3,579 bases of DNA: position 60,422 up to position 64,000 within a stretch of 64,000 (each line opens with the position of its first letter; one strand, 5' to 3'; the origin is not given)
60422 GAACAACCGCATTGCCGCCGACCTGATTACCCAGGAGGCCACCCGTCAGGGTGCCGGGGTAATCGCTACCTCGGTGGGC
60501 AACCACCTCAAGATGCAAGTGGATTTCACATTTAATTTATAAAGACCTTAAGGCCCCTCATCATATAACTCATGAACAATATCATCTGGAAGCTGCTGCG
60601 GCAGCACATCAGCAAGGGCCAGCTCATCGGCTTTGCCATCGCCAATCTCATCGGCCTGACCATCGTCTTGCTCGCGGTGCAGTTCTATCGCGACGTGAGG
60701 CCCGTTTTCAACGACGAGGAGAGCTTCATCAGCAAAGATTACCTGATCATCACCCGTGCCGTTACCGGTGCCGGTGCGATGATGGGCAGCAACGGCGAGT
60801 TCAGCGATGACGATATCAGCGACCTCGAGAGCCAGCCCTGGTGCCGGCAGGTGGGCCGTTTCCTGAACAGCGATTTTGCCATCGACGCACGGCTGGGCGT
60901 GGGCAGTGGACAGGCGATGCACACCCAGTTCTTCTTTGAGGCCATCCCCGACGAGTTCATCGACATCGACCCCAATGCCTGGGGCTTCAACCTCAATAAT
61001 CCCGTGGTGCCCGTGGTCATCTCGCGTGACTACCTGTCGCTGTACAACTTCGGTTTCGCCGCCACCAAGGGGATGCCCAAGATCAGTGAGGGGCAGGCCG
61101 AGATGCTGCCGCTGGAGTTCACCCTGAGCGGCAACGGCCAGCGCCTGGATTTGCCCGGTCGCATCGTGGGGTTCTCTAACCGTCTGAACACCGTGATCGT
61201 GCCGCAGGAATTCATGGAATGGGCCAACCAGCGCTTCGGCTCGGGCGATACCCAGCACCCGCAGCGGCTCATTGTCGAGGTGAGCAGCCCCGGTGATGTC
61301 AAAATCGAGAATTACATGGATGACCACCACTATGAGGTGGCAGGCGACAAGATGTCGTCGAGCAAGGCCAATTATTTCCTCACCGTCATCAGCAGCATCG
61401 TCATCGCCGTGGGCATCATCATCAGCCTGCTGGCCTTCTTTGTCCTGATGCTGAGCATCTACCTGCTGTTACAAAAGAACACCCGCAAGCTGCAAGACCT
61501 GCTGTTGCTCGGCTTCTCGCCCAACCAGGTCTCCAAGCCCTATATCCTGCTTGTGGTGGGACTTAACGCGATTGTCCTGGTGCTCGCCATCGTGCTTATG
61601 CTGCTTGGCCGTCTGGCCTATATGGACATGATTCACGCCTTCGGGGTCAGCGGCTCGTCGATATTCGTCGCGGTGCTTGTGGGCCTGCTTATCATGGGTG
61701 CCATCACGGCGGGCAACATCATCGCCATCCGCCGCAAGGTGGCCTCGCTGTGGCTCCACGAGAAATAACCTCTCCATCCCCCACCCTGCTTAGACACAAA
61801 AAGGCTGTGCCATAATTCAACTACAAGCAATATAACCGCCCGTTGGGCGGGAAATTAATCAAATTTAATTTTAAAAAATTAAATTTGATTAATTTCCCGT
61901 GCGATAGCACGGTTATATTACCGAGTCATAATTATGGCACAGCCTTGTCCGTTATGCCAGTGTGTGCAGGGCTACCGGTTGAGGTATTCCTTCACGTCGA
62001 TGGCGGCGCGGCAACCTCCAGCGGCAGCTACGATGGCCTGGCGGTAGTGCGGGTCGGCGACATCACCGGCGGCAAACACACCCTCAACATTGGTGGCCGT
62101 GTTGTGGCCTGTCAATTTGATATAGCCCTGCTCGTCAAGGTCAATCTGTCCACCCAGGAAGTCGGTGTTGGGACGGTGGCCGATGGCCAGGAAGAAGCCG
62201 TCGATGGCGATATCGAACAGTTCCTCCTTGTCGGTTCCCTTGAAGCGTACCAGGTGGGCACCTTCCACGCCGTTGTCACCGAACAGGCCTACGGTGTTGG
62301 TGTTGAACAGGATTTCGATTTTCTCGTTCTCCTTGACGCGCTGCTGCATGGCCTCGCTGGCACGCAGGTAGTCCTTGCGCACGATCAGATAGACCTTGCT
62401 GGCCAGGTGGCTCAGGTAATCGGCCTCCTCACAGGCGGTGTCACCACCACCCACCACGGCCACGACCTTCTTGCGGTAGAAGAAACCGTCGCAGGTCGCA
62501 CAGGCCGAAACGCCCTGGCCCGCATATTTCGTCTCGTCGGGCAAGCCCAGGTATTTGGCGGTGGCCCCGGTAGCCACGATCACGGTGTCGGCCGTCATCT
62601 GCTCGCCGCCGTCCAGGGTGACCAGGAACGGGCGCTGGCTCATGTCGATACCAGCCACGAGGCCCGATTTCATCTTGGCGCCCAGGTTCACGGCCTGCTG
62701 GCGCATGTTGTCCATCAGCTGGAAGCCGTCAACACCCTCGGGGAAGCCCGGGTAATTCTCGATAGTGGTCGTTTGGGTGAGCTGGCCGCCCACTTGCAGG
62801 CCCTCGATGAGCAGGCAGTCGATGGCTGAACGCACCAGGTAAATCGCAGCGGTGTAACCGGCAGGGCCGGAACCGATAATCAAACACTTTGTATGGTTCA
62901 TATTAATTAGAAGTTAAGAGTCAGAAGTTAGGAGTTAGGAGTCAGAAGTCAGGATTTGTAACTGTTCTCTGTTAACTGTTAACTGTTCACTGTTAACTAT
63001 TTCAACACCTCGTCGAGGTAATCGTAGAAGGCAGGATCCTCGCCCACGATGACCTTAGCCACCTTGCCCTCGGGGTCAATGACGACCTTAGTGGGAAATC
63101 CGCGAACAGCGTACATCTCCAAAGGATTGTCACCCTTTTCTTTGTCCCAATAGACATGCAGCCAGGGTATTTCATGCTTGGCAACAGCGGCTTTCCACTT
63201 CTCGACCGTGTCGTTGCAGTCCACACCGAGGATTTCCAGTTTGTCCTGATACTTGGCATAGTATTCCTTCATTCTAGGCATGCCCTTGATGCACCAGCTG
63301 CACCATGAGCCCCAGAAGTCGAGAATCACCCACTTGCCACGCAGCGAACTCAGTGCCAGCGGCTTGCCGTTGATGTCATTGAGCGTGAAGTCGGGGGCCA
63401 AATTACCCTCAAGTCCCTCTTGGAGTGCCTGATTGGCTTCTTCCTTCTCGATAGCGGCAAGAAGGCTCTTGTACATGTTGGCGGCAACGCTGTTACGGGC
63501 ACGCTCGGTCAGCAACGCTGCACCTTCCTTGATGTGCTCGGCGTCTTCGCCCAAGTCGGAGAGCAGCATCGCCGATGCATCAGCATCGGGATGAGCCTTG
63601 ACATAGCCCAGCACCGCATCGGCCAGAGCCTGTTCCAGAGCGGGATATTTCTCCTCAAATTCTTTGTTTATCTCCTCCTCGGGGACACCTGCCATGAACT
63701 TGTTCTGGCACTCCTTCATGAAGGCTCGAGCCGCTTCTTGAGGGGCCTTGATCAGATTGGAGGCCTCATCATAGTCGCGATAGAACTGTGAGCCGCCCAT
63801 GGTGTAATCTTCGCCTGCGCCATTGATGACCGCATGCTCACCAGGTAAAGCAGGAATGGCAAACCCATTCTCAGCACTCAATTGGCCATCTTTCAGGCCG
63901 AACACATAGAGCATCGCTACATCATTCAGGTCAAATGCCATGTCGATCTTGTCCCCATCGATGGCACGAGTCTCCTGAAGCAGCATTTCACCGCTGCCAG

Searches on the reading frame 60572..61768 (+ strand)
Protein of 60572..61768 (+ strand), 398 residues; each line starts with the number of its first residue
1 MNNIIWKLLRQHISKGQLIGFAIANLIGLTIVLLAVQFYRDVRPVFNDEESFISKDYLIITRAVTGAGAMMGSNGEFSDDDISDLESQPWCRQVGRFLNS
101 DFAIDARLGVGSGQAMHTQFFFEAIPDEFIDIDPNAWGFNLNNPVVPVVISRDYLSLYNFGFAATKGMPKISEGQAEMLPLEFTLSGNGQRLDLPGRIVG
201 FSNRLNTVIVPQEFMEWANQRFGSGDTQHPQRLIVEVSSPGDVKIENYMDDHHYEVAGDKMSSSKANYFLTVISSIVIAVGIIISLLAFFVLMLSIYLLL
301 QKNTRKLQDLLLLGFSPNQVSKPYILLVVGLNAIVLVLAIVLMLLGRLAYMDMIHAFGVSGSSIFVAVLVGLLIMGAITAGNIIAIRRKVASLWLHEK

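Call 19: search_protein_families(library=pfam, proteins=[window:60572-61768:+], max_evalue=0.01)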
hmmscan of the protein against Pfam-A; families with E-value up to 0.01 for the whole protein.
window:60572-61768:+ (398 aa): 1 family
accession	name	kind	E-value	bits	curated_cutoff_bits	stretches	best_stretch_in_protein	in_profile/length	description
PF02687.27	FtsX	-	0.0011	19.4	25.5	1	279-389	2-118/120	FtsX-like permease C-terminal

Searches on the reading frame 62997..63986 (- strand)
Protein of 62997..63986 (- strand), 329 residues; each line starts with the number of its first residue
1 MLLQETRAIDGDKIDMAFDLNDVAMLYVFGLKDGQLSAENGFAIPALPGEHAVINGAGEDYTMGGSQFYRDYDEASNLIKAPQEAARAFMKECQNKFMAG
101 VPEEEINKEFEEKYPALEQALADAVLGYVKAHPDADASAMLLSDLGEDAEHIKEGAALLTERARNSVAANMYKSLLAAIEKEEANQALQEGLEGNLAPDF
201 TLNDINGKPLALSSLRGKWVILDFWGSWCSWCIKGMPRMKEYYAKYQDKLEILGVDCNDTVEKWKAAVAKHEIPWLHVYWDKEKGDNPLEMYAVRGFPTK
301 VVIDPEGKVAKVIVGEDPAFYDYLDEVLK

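Call 19: search_protein_families(library=pfam, proteins=[window:62997-63986:-], max_evalue=0.01)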
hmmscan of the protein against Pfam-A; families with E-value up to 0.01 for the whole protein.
window:62997-63986:- (329 aa): 6 families
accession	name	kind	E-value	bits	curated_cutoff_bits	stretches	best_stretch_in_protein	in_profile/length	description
PF00578.27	AhpC-TSA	-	3.5e-20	72.6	26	1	194-311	2-123/124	AhpC/TSA family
PF13905.12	Thioredoxin_8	-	1.3e-17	64.3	27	1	217-309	1-94/94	Thioredoxin-like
PF08534.16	Redoxin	-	3e-13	50.2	26.6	1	193-318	2-137/148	Redoxin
PF00085.26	Thioredoxin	-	1.2e-07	32.1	23.5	1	218-281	19-81/103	Thioredoxin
PF13098.12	Thioredoxin_2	-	2.6e-07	31.4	27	1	216-318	4-96/104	Thioredoxin-like domain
PF00255.25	GSHPx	-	0.00023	21.1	27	1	199-260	3-64/108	Glutathione peroxidase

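Call 39: find_encoding_contigs(protein=window:62997-63986:-, flank=10000, max_places=3)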
Protein window:62997-63986:- (329 aa): no gene with exactly this product is on record in the collection.
